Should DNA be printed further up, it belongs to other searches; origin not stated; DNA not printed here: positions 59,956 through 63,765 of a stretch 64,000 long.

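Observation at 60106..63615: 1169-aa NfnB(GltD)-like + NfnA(PyrK)-like fusion with novel N-terminal domain, immediately downstream of the nitrite/sulfite reductase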

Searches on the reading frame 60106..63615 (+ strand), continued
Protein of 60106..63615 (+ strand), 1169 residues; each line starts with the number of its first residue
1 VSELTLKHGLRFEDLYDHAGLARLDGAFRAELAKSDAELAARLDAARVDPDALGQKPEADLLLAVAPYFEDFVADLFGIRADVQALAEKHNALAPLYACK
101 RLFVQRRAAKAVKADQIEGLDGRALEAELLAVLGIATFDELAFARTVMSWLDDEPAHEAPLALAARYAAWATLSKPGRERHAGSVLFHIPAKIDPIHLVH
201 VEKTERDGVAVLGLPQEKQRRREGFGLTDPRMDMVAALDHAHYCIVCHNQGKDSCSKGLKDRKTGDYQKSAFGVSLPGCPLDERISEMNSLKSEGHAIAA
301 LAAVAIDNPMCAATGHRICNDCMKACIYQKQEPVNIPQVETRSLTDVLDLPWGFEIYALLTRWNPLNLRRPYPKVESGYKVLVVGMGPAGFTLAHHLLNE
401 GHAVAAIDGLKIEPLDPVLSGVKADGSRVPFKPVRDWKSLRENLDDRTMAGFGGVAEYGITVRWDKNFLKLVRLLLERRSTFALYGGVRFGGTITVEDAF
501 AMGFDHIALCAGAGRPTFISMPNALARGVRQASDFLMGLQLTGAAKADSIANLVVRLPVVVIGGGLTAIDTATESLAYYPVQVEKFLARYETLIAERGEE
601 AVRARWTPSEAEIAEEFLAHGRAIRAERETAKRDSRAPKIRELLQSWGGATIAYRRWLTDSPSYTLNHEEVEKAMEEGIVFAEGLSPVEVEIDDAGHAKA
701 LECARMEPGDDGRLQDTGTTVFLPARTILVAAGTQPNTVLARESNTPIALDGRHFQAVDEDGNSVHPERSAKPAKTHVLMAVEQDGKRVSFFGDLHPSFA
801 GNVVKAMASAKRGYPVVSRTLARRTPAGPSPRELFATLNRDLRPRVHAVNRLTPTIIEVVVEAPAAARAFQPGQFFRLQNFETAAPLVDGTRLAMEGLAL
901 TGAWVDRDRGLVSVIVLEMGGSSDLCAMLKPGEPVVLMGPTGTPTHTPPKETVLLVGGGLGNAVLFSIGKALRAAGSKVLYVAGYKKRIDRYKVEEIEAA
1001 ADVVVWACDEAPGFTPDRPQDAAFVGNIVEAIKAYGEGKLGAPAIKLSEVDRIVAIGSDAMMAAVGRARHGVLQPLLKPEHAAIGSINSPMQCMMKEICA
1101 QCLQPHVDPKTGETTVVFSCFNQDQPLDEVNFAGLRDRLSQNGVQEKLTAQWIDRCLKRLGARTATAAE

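Call 57: search_solved_structures(query=window:60790-63612:+, max_evalue=1e-8, show_alignments=5)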
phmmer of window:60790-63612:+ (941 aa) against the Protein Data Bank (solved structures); distinct sequences matched with E-value up to 1e-8: 7.
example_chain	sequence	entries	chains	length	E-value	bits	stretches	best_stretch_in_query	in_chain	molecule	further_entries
5vj7_A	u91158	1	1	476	1.1e-19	73.2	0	419-516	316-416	Oxidoreductase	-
5jca_L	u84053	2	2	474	2.3e-16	62.2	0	225-348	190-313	NADH-dependent Ferredoxin:NADP Oxidoreductase (NfnI) subunit alpha | NADH-dependent Ferredoxin:NADP Oxidoreductase subunit alpha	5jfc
5jca_S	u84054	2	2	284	1.7e-12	49.4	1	622-812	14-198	NADH-dependent Ferredoxin:NADP Oxidoreductase (NfnI) subunit beta | NADH-dependent Ferredoxin:NADP Oxidoreductase subunit beta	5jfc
4ylf_B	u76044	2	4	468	4.2e-12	48.1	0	225-348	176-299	Dihydropyrimidine dehydrogenase subunit A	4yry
4ylf_A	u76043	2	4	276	3.8e-11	44.9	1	629-785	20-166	Dihydroorotate dehydrogenase B (NAD(+)), electron transfer subunit homolog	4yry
8oh5_C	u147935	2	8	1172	1.9e-10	42.7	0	422-510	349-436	Formate dehydrogenase-O, major subunit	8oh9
9bov_A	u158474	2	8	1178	3.4e-10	41.8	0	422-505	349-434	Molybdopterin oxidoreductase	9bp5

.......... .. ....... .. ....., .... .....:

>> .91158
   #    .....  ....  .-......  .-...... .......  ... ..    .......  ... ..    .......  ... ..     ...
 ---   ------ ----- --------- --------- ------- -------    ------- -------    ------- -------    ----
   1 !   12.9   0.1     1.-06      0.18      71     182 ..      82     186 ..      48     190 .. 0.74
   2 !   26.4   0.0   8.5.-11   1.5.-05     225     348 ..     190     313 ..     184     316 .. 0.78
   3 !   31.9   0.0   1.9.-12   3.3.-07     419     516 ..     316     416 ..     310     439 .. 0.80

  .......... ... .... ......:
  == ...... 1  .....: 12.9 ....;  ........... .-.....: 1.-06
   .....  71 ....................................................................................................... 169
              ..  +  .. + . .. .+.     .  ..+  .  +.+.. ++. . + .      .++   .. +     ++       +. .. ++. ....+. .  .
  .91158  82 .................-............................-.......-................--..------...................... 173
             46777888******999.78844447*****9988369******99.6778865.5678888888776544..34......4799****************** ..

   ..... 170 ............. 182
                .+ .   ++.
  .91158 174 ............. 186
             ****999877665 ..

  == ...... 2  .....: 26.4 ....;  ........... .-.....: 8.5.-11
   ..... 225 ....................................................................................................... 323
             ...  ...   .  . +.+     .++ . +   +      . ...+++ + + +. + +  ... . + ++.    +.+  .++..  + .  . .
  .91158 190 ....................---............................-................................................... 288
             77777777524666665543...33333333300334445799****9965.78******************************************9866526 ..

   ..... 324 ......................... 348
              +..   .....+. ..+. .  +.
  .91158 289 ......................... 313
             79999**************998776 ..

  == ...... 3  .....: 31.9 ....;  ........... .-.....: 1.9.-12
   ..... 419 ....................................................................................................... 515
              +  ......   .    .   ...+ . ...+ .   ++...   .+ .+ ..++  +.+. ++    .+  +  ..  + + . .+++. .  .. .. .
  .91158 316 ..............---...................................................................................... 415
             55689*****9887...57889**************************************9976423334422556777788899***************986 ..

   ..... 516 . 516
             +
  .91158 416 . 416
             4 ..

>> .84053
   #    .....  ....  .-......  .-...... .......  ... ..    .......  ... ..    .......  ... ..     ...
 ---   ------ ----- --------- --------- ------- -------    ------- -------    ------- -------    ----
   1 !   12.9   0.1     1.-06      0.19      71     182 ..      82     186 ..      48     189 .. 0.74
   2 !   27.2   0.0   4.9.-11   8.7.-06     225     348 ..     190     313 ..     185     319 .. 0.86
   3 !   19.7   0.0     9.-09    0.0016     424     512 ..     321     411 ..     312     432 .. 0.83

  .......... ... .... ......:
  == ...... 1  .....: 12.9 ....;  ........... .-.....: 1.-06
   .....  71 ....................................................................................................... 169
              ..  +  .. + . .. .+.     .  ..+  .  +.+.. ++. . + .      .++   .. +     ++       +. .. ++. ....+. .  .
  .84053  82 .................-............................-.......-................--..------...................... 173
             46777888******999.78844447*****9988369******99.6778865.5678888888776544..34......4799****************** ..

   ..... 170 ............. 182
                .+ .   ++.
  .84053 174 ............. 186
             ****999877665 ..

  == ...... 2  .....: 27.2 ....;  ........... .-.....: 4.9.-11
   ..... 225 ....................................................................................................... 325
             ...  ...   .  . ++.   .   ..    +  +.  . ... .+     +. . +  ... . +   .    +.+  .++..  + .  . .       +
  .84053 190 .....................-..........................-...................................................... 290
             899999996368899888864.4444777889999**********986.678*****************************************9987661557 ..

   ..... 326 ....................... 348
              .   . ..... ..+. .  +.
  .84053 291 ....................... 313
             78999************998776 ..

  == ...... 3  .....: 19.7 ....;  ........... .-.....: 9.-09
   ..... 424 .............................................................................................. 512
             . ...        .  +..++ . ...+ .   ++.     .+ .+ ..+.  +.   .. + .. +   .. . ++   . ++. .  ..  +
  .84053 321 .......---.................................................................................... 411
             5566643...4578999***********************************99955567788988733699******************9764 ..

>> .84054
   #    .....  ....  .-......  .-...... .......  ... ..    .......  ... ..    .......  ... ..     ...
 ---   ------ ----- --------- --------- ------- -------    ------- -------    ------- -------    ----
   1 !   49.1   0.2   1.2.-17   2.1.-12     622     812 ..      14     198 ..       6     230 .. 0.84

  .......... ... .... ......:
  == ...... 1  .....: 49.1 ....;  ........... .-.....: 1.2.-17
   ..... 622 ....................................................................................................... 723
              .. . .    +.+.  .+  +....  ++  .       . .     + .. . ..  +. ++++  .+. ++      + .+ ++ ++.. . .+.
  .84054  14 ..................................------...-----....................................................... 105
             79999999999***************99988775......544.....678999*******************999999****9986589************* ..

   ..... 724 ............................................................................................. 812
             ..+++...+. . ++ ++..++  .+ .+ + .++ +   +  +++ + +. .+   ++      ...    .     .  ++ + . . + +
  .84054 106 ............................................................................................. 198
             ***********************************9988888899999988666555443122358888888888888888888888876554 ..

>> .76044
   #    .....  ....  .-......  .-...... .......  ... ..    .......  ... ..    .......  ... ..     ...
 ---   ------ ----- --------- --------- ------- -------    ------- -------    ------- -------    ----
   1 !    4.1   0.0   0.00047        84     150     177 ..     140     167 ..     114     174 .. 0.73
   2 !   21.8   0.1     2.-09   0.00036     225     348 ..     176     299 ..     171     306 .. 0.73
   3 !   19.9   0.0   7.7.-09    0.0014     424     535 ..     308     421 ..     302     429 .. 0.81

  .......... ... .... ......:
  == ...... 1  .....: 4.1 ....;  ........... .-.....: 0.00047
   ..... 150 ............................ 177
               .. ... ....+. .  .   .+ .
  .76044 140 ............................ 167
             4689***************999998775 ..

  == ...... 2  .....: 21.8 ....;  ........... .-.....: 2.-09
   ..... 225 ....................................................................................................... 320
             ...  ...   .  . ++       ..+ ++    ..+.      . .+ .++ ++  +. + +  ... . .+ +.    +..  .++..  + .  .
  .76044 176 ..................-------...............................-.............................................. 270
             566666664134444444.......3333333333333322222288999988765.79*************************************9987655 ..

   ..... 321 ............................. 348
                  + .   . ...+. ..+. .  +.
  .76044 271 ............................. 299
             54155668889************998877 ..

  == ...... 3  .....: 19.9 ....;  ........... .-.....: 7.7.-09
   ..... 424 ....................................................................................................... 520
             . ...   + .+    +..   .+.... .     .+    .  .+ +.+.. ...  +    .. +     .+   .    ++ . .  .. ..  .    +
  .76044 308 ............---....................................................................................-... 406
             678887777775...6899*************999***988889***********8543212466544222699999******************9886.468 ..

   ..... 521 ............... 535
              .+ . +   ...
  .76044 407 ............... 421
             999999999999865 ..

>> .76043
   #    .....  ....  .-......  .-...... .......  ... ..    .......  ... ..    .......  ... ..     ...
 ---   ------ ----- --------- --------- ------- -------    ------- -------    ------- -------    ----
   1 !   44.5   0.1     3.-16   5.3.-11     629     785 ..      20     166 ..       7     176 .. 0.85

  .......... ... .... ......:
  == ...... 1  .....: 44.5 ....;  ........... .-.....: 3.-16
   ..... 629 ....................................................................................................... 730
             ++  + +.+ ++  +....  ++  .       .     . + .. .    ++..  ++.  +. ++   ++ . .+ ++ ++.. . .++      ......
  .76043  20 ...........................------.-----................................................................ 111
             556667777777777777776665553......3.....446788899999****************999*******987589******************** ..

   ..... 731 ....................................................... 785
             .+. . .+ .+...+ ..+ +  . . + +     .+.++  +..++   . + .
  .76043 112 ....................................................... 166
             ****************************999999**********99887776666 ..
